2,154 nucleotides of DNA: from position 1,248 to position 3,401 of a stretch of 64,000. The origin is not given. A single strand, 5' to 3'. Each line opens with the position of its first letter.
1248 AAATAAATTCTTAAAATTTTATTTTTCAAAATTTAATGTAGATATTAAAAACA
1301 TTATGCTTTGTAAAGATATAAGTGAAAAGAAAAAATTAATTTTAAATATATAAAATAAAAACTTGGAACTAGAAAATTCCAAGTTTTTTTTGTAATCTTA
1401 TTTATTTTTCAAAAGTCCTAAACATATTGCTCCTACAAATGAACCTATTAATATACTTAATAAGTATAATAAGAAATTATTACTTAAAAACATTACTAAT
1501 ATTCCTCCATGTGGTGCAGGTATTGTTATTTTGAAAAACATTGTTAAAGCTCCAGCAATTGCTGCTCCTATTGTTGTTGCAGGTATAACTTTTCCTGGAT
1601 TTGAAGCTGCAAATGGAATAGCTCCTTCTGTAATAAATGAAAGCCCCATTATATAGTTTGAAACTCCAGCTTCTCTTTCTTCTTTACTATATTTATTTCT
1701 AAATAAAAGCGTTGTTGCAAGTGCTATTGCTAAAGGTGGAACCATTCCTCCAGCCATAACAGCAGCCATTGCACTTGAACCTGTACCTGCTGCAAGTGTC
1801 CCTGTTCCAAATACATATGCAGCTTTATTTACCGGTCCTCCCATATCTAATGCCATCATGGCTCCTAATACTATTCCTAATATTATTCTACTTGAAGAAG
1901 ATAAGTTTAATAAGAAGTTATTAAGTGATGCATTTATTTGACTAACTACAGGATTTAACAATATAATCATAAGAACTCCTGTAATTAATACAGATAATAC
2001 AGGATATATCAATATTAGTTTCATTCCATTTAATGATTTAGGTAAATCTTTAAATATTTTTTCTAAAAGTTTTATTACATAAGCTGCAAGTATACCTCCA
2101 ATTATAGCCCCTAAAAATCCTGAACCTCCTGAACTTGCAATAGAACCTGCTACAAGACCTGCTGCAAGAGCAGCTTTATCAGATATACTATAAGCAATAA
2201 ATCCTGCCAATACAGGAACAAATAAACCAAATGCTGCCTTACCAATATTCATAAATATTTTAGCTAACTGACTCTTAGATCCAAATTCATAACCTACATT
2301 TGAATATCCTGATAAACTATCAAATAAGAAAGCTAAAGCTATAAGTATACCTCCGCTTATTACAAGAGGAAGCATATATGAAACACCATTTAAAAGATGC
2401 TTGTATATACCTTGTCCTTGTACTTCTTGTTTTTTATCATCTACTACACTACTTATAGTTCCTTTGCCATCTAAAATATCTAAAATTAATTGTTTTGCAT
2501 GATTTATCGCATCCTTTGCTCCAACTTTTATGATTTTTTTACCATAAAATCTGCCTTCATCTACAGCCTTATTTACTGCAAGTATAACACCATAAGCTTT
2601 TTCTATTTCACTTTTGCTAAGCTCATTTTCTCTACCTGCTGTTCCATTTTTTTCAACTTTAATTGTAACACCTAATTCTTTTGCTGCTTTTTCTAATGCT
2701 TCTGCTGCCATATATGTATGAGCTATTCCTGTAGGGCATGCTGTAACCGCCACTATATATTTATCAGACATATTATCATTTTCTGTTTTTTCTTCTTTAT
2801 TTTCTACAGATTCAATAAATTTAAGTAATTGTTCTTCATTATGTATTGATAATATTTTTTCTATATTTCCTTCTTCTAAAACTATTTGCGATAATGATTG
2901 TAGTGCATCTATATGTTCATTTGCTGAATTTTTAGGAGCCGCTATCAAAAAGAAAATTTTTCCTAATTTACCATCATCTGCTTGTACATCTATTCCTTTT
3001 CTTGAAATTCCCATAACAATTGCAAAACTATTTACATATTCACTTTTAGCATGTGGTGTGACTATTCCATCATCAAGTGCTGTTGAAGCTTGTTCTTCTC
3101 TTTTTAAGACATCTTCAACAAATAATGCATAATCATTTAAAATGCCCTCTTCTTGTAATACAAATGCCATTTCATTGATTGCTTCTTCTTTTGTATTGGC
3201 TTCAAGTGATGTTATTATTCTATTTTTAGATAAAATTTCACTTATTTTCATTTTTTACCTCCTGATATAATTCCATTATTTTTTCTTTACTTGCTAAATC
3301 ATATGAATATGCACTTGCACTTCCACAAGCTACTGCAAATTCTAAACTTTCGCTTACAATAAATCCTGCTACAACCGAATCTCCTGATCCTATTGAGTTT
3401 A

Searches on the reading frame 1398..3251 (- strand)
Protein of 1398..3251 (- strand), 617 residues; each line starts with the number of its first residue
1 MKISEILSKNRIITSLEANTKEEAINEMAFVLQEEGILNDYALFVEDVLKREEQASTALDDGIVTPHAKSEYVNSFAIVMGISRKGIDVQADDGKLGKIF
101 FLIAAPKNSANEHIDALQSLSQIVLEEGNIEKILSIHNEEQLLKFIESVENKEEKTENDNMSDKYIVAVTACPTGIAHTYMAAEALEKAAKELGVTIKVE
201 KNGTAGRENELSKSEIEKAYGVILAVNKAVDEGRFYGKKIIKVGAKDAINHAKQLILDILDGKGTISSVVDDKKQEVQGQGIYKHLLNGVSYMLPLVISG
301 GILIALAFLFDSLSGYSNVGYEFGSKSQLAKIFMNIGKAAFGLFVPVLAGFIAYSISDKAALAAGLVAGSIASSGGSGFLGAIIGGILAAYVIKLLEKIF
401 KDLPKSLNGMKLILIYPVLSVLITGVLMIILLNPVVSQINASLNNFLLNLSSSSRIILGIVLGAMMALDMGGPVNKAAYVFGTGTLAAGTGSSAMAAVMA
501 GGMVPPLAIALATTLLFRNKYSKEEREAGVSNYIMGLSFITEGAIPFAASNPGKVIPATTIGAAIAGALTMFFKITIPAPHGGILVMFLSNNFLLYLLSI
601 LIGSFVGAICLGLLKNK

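Call 64: search_protein_families(library=pfam, proteins=[window:1398-3251:-], max_evalue=0.00001)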
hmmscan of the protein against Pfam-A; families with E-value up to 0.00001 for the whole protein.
window:1398-3251:- (617 aa): 3 families
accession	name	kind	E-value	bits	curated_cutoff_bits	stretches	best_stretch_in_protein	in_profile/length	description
PF00359.27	PTS_EIIA_2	-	9e-35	120.2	27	1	5-148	1-143/144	Phosphoenolpyruvate-dependent sugar phosphotransferase system, EIIA 2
PF02378.23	PTS_EIIC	-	6.2e-25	88.4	30.7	1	288-562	2-319/319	Phosphotransferase system, EIIC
PF02302.22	PTS_IIB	-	4.8e-19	69.2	23.6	1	167-256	1-88/90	PTS system, Lactose/Cellobiose specific IIB subunit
